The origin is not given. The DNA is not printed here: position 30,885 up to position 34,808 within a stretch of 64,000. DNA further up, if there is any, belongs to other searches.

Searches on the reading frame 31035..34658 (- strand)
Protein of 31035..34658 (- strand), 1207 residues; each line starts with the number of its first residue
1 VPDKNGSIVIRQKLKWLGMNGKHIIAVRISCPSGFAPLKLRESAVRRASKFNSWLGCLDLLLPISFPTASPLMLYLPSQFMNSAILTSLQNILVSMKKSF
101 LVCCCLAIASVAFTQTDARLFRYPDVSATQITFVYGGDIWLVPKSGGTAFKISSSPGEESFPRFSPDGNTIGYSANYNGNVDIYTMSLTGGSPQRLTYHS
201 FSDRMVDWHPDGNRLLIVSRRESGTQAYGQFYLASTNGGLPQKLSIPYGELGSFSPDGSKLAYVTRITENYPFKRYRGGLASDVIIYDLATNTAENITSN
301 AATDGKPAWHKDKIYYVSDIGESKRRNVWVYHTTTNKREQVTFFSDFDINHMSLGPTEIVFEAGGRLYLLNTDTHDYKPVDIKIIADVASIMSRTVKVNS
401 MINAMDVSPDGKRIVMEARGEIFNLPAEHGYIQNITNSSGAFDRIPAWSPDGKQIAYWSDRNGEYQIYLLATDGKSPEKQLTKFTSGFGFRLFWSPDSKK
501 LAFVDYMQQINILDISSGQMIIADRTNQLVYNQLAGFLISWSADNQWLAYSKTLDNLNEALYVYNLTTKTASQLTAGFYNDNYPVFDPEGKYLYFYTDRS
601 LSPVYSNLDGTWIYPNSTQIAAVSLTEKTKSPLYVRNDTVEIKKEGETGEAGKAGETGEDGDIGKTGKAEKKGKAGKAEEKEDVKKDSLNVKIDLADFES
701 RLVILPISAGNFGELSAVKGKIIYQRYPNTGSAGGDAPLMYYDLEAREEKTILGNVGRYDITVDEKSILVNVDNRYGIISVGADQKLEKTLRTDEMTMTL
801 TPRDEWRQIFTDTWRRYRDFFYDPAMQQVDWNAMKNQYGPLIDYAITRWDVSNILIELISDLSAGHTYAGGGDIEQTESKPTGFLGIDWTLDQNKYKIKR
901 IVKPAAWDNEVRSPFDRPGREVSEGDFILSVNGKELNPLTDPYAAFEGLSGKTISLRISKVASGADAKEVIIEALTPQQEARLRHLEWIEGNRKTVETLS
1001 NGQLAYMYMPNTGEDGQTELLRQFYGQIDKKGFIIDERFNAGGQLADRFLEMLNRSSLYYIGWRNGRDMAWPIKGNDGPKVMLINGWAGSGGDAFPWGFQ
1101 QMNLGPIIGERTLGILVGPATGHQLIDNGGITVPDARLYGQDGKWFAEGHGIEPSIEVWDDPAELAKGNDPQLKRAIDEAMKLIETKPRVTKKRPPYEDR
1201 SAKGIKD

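Call 43: search_protein_families(library=pfam, proteins=[window:31035-34658:-], max_evalue=0.001)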
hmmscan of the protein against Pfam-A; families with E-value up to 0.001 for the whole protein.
window:31035-34658:- (1207 aa): 8 families
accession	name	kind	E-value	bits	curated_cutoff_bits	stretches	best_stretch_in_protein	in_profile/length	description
PF07676.18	PD40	-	2.2e-38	129.9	20.9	3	435-468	4-37/38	WD40-like Beta Propeller Repeat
PF14685.13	PDZ_Tricorn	-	2.3e-20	72.8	25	1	883-971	1-87/88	Tricorn protease PDZ domain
PF14684.11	Tricorn_C1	-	4.2e-17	62.3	24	1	802-859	1-58/59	Tricorn protease C1 domain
PF03572.23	Peptidase_S41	-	1.6e-15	57.5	24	1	1005-1158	3-165/165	Peptidase family S41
PF00930.27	DPPIV_N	-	7.1e-10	38.6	22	0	274-343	15-80/354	Dipeptidyl peptidase IV (DPP IV) N-terminal region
PF25174.1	Beta-prop_THOC3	-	2.1e-09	37.2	305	0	484-593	86-186/272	THOC3 beta-propeller domain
PF23414.1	Beta-prop_EML_2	-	3e-07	30.5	90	0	392-548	32-186/266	Echinoderm microtubule-associated protein second beta-propeller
PF02897.21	Peptidase_S9_N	-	0.00026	20.3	24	0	448-599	131-296/414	Prolyl oligopeptidase, N-terminal beta-propeller domain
